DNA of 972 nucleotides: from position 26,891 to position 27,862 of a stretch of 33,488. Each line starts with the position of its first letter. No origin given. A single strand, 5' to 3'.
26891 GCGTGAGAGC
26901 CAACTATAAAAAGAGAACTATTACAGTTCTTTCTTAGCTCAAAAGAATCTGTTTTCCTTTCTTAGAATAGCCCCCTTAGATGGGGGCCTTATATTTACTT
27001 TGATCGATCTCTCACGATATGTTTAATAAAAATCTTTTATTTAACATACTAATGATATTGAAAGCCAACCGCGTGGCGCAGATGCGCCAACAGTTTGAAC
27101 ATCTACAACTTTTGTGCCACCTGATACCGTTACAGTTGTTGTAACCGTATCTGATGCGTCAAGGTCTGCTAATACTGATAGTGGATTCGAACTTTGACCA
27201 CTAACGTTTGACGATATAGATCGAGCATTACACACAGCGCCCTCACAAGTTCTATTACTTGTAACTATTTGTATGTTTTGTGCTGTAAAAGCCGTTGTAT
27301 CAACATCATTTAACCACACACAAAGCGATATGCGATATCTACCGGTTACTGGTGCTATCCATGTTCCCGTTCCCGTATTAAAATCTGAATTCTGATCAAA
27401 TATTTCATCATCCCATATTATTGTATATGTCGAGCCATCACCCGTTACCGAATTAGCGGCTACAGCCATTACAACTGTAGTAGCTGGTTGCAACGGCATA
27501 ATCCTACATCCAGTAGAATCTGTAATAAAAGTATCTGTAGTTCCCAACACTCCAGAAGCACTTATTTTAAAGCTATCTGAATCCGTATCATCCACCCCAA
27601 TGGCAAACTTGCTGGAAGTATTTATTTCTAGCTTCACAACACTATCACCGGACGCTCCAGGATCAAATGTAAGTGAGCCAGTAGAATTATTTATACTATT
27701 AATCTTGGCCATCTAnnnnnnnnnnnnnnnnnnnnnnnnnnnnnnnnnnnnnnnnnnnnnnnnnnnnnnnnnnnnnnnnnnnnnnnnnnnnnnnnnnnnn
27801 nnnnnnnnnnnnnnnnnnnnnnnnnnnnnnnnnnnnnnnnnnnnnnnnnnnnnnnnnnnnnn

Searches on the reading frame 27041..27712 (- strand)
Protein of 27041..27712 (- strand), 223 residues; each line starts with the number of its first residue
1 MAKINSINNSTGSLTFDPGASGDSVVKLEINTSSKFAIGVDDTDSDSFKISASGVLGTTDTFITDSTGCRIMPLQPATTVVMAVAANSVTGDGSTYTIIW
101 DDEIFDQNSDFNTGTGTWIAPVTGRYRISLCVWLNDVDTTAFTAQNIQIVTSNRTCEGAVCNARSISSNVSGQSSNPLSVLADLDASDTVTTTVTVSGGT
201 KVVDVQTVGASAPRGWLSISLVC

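Call 83: search_protein_families(library=pfam, max_evalue=0.01, proteins=[window:27041-27712:-])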
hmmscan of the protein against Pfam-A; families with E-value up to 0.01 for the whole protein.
window:27041-27712:- (223 aa): 1 family
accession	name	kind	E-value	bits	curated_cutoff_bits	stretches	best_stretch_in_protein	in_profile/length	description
PF00386.27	C1q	-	0.007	17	23.7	0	86-141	7-62/127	C1q domain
